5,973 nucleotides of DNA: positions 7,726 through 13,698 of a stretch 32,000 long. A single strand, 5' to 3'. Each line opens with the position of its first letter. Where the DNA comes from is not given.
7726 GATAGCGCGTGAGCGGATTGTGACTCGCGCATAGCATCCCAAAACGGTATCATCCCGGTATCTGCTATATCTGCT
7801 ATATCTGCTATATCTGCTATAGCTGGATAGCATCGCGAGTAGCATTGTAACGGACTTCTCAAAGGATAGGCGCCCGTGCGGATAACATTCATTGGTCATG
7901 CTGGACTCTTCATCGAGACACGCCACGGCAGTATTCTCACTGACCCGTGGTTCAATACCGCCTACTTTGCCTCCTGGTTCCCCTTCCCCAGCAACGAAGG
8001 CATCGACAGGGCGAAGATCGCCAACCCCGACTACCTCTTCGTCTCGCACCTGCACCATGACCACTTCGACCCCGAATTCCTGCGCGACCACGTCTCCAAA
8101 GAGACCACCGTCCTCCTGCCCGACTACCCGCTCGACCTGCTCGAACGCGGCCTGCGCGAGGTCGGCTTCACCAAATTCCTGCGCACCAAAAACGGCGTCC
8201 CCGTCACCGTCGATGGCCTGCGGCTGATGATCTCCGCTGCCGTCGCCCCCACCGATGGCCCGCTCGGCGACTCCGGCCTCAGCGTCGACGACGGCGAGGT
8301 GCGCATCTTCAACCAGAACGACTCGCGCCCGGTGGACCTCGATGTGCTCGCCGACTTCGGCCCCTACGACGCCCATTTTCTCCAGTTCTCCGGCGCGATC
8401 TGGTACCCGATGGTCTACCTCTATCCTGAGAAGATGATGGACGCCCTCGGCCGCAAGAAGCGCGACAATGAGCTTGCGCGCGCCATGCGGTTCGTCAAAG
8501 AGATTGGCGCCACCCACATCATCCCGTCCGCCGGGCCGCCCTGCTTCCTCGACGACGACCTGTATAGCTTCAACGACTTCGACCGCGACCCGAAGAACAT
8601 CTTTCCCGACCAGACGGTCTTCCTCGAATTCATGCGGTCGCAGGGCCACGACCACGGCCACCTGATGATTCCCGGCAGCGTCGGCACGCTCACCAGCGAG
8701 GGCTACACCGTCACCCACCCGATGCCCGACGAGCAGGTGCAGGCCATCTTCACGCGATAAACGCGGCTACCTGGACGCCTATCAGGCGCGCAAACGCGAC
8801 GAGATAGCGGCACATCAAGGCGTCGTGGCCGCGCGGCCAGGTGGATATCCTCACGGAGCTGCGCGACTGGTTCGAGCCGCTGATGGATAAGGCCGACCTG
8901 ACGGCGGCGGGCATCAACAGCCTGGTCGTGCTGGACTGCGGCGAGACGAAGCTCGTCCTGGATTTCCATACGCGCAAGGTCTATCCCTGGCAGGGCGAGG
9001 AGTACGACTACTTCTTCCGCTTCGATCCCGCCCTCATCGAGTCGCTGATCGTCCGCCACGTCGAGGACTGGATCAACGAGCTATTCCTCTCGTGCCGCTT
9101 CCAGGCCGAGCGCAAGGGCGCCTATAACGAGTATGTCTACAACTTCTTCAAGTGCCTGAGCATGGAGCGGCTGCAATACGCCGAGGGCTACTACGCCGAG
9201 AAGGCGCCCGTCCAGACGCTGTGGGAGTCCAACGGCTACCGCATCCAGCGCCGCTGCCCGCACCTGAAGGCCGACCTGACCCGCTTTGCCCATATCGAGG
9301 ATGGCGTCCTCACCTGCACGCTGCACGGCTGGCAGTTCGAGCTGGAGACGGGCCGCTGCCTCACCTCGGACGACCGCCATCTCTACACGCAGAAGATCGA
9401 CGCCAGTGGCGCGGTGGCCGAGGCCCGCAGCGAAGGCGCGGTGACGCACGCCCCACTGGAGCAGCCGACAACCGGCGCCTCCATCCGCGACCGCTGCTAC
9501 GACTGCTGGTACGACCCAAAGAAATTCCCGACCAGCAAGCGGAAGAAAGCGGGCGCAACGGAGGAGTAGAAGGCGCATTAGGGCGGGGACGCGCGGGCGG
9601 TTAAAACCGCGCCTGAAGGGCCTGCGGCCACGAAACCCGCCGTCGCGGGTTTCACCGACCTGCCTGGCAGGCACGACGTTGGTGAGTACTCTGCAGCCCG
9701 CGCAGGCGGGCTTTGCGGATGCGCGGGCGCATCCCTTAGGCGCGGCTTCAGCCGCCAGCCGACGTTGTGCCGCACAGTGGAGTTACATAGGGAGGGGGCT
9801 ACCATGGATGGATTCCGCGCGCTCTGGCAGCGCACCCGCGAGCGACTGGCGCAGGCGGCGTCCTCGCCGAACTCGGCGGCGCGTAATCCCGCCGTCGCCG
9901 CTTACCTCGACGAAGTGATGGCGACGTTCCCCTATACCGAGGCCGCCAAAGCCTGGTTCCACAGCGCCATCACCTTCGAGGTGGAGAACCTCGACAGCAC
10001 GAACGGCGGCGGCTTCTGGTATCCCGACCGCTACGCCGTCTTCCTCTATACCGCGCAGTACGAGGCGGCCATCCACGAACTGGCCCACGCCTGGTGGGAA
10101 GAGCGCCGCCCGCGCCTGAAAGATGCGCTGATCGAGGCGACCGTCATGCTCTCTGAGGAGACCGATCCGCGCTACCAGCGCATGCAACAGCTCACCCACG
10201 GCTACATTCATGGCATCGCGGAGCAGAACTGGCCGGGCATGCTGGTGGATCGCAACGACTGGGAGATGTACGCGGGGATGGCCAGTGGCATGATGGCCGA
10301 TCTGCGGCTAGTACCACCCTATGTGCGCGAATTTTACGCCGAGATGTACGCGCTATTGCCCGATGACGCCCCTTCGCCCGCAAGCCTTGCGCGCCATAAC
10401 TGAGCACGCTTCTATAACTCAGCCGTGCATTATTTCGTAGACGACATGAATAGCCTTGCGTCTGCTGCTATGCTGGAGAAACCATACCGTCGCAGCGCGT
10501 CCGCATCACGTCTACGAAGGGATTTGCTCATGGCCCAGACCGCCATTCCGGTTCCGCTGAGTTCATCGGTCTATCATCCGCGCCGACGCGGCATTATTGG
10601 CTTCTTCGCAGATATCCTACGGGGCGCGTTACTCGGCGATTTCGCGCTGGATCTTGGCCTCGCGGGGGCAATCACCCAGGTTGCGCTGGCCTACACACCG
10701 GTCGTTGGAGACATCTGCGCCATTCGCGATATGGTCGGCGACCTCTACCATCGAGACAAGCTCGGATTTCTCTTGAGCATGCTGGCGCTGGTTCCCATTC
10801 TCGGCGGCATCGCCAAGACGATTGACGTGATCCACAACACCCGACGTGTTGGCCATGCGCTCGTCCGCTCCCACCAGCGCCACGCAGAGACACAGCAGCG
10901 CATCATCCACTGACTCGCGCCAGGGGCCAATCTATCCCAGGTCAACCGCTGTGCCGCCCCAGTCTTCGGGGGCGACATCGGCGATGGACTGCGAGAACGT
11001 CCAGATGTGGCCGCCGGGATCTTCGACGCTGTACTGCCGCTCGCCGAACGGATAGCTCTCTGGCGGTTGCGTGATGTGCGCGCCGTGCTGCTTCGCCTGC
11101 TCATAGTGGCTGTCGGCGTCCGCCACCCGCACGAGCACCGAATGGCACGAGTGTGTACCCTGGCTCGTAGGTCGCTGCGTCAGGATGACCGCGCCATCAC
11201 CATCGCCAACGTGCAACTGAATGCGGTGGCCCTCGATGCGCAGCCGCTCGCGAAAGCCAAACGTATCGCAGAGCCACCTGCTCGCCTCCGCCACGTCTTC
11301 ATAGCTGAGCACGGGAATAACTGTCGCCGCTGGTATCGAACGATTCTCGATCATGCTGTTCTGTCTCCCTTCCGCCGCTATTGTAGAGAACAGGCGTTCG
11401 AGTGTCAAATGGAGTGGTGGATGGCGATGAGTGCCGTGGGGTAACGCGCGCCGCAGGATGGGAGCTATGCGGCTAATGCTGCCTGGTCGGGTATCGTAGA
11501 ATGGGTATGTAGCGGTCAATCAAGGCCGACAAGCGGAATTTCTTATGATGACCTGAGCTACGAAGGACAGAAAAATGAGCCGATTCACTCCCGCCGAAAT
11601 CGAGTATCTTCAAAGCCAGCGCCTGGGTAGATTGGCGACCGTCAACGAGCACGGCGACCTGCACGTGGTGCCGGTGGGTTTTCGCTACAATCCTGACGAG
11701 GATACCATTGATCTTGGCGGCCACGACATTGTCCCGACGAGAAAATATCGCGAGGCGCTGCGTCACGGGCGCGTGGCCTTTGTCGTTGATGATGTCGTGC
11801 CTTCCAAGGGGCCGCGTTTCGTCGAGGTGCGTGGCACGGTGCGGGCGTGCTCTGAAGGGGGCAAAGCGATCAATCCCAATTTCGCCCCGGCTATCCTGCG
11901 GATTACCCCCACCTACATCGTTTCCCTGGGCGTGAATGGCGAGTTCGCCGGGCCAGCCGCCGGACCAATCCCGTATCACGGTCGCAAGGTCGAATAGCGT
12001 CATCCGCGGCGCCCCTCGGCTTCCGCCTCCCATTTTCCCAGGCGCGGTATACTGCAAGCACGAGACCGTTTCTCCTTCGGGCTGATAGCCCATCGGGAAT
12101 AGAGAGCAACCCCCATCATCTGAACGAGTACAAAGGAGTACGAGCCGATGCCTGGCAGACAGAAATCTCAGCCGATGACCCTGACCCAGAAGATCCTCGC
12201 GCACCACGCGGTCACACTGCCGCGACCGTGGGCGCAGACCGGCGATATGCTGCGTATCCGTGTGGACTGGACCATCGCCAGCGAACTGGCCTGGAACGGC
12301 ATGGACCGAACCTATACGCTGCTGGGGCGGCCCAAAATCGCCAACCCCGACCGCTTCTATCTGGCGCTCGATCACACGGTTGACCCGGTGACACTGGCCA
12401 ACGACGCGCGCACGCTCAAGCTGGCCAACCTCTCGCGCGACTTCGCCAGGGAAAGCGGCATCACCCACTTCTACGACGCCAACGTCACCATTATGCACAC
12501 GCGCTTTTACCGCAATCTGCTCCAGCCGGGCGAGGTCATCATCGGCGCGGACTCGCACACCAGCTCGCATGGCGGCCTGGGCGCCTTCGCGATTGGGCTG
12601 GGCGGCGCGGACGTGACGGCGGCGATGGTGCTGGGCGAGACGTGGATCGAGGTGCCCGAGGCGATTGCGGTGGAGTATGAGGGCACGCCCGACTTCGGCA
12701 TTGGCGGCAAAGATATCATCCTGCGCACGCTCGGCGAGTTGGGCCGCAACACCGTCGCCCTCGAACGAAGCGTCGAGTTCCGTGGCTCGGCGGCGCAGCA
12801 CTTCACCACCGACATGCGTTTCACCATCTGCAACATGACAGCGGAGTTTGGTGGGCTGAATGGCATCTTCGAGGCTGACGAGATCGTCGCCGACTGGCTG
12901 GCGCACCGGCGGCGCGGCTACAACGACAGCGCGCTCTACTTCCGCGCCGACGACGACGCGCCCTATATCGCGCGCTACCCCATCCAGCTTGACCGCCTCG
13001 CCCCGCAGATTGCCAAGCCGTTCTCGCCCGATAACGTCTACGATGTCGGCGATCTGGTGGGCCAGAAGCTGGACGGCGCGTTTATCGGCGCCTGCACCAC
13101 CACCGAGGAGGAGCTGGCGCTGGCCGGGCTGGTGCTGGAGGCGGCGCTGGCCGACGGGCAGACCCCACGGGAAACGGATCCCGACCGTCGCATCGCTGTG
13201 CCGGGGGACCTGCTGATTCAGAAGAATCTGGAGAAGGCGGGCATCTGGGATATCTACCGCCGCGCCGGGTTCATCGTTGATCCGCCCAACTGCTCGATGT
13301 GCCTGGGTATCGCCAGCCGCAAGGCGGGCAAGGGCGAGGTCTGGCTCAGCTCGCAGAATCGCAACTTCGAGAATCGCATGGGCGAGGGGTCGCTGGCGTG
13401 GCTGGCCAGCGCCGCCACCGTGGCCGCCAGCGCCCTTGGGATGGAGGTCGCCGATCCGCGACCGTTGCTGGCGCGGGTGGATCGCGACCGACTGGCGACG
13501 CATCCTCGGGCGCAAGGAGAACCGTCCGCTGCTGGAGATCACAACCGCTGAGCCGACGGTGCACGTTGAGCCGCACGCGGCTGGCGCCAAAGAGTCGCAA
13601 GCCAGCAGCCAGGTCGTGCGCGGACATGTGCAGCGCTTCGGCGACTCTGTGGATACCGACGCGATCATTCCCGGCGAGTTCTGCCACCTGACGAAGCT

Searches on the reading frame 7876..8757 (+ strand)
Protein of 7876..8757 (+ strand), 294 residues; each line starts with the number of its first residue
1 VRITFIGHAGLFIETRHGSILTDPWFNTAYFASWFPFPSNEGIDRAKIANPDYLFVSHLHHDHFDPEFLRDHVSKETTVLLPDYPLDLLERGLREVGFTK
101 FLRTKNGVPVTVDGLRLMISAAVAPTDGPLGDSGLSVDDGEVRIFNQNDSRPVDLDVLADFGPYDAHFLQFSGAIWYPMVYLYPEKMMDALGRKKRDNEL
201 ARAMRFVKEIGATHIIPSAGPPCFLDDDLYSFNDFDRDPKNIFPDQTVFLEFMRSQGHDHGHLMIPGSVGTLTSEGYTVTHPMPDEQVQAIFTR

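Call 47: search_protein_families(library=pfam, proteins=[window:7876-8757:+], max_evalue=0.001)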
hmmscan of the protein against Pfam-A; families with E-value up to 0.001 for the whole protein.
window:7876-8757:+ (294 aa): 2 families
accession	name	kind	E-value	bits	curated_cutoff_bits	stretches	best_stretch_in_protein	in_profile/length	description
PF12706.13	Lactamase_B_2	-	2.5e-08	34.2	27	1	20-191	3-187/200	Beta-lactamase superfamily domain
PF13483.12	Lactamase_B_3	-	7.5e-08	32.9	24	1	2-72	1-58/160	Beta-lactamase superfamily domain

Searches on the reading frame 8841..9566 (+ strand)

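Call 47: search_protein_families(library=pfam, proteins=[window:8841-9566:+], max_evalue=0.001)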
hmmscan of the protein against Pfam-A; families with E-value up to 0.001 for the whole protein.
window:8841-9566:+ (242 aa): 2 families
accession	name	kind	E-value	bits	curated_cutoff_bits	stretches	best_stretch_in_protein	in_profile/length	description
PF25451.1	SCP2_Rv3818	-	2.8e-49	166.7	28.2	1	3-120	1-119/119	Rv3818-like, SCP2-like domain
PF00355.32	Rieske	-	4.3e-09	36.6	20.3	1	135-175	39-77/88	Rieske [2Fe-2S] domain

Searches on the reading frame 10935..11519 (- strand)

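Call 47: search_protein_families(library=pfam, proteins=[window:10935-11519:-], max_evalue=0.001)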
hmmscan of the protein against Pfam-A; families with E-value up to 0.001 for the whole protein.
window:10935-11519:- (195 aa): 1 family
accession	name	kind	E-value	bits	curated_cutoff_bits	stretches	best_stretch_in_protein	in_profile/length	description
PF00903.31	Glyoxalase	-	4.7e-13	50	20.6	1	71-175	7-121/121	Glyoxalase/Bleomycin resistance protein/Dioxygenase superfamily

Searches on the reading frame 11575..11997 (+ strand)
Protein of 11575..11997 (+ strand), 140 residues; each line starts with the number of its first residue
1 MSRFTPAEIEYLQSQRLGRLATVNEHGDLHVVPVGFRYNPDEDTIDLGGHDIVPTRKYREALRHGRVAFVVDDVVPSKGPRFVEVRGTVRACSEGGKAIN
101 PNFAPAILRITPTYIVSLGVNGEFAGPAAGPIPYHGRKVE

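Call 38: find_encoding_contigs(protein=window:11575-11997:+, flank=10000, max_places=5)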
Protein window:11575-11997:+ (140 aa): no gene with exactly this product is on record in the collection.

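Call 48: search_protein_families(library=pfam, proteins=[window:11575-11994:+], max_evalue=0.001)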
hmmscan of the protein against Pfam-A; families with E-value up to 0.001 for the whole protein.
window:11575-11994:+ (140 aa): 1 family
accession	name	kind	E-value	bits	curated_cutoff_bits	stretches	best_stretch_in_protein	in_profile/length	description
PF01243.27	PNPOx_N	-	1.9e-07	31.9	28.1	1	10-95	7-79/120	Pyridoxamine 5'-phosphate oxidase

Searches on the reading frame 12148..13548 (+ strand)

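Call 48: search_protein_families(library=pfam, proteins=[window:12148-13548:+], max_evalue=0.001)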
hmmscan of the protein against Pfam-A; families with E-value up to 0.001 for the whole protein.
window:12148-13548:+ (467 aa): 1 family
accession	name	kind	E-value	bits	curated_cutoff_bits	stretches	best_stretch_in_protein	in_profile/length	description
PF00330.25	Aconitase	-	1.1e-73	249.3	28.7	2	97-304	91-307/463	Aconitase family (aconitate hydratase)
